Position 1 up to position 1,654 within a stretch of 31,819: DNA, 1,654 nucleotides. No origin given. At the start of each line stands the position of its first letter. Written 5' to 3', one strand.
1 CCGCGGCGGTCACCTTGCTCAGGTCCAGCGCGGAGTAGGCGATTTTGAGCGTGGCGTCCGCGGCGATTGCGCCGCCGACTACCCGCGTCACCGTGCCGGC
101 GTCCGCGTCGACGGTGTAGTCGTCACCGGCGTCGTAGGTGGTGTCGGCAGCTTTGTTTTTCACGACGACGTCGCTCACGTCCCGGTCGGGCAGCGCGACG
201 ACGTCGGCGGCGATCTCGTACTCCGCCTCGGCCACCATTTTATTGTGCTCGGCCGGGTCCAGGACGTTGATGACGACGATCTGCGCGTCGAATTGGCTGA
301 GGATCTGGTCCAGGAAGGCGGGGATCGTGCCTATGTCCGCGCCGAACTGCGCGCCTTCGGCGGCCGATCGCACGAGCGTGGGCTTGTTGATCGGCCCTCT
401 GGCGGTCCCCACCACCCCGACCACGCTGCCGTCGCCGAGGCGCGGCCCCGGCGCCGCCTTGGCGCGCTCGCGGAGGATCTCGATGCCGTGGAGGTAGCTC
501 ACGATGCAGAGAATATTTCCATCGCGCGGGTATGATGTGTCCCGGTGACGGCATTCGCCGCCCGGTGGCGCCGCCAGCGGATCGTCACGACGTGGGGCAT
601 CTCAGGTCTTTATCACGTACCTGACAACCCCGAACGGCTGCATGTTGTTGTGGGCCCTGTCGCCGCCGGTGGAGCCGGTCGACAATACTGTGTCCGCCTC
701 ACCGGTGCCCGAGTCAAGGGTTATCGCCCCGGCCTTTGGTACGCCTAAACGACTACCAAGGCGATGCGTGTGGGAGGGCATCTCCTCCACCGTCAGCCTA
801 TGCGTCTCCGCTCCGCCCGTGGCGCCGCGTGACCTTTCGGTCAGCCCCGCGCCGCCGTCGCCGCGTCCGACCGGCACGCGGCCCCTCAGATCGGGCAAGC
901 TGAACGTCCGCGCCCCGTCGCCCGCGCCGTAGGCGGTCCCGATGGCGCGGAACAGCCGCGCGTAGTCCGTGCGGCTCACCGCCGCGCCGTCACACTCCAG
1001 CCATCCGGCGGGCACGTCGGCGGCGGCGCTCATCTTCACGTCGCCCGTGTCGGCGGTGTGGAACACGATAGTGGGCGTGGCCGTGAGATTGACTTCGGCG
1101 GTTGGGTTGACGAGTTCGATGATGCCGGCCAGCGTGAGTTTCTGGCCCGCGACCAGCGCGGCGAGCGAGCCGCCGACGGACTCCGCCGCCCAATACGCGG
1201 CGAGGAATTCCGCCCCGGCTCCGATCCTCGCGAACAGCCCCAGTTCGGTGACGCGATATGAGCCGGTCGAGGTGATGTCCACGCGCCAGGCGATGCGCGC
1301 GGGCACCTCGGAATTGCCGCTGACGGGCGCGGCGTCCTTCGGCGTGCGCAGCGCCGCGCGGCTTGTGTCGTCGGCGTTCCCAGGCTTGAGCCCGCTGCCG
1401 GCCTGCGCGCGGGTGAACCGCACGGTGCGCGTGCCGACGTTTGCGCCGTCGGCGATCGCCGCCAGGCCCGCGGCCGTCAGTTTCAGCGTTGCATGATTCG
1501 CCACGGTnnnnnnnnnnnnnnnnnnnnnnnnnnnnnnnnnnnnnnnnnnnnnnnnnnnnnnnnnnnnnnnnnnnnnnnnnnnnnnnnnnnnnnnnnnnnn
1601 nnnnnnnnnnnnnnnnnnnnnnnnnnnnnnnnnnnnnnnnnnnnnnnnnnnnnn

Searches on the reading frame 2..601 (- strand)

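Call 14: search_protein_families(library=phrogs, proteins=[window:2-601:-], max_evalue=0.001)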
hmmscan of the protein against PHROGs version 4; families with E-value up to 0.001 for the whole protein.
window:2-601:- (200 aa): 5 families
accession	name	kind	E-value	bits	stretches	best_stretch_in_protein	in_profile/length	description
phrog_20240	-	unknown function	2.6e-25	90.3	1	35-200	4-173/272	-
phrog_23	-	tail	2.8e-12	47.2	1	34-156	21-127/496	tail sheath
phrog_11242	-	unknown function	4.8e-11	43.8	1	35-166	4-119/128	-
phrog_807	-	tail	6.3e-11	43.2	1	131-198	110-177/256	major tail protein with Ig-like domain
phrog_18315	-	unknown function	1.4e-06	27.5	1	135-191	744-802/918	-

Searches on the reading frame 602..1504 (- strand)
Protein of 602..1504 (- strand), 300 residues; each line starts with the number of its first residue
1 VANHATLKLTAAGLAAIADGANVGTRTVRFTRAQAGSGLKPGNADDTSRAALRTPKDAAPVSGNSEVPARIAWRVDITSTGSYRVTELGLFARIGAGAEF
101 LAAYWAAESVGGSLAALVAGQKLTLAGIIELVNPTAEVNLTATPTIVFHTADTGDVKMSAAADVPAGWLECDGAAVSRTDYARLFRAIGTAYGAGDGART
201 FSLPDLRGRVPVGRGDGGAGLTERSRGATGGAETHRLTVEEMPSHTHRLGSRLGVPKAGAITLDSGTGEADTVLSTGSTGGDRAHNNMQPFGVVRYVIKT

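Call 14: search_protein_families(library=phrogs, proteins=[window:602-1504:-], max_evalue=0.001)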
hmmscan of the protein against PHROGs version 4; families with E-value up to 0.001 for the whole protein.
window:602-1504:- (300 aa): 23 families
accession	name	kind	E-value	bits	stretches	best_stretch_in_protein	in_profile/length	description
phrog_9116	-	tail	7.3e-38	131.5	1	153-298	61-209/455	tail protein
phrog_8763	-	tail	7.1e-26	91.6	1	119-299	514-747/1024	tail protein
phrog_19618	-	tail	1.8e-18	67.7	1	147-249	132-233/387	tail collar protein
phrog_1858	-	tail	2.7e-16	59.7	1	138-255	125-243/1018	tail fiber protein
phrog_25747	-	tail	1.2e-15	57.6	1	148-235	675-762/901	tail fiber protein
phrog_523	-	tail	1.4e-15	58.1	1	151-209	486-534/673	tail collar fiber protein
phrog_8469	-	tail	3.1e-13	50.7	1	159-249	139-197/303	tail fiber protein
phrog_327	-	tail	2.1e-12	48.2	1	81-281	259-425/618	tail protein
phrog_24267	-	unknown function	4.6e-11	43.9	1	208-294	172-259/266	-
phrog_31611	-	tail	6e-11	43.1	1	160-253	171-260/385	tail collar protein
phrog_38759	-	unknown function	6.2e-11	42.5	1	152-219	754-823/920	-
phrog_5795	-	tail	7.3e-11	42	1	160-297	403-539/968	tail protein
phrog_14307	-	unknown function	1e-08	36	1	160-224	57-116/137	-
phrog_6256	-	tail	1.3e-08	35.4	1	153-251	291-365/686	tail fiber protein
phrog_2097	-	tail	7.7e-08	32.5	1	156-289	391-495/644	tail fiber protein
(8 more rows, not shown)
